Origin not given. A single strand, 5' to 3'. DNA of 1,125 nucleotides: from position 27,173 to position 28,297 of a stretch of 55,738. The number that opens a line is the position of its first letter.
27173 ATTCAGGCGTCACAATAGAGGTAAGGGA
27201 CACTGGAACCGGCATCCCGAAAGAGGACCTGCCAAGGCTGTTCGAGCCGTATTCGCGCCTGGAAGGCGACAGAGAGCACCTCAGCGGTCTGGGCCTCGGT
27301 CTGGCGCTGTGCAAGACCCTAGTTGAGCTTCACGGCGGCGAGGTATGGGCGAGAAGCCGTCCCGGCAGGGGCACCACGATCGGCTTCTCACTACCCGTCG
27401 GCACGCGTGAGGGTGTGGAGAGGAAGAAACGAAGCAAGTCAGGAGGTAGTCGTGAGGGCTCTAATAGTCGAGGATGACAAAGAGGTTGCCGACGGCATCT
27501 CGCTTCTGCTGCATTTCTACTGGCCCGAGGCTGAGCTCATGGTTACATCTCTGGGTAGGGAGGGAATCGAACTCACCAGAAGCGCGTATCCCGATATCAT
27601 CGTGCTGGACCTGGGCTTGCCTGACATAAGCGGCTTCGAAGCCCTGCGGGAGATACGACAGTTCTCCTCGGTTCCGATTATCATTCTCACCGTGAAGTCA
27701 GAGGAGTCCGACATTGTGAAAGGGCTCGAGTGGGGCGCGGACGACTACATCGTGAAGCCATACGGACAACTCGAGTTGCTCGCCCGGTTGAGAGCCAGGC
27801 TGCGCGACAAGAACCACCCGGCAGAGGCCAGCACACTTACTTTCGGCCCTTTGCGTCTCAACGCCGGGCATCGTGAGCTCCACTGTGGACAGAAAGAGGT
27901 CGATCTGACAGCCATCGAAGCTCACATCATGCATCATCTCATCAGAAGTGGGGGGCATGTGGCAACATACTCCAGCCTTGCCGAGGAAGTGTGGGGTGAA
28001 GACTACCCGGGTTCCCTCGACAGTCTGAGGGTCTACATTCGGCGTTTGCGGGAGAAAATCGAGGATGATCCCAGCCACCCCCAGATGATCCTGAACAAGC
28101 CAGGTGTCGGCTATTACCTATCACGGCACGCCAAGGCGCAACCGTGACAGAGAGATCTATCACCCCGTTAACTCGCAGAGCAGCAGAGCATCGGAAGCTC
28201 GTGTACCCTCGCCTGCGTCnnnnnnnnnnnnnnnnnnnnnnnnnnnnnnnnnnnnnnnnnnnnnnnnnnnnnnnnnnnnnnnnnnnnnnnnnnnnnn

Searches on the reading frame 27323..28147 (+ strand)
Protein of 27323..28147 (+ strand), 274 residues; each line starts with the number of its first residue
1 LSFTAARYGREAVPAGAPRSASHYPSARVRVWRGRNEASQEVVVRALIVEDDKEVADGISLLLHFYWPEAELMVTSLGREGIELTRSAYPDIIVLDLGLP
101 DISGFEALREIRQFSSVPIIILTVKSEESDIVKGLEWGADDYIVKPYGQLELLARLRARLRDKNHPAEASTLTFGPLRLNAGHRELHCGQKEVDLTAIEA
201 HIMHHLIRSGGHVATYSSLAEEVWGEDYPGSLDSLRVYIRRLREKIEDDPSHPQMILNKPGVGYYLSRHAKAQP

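Call 11: search_protein_families(library=pfam, proteins=[window:27323-28147:+], max_evalue=0.001)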
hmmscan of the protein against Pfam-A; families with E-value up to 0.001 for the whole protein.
window:27323-28147:+ (274 aa): 2 families
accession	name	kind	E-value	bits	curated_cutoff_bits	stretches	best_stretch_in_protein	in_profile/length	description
PF00072.30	Response_reg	-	9.8e-24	84.1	30.2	1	47-156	2-110/111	Response regulator receiver domain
PF00486.34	Trans_reg_C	-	1.5e-20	73.5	26.2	1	191-266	2-77/77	Transcriptional regulatory protein, C terminal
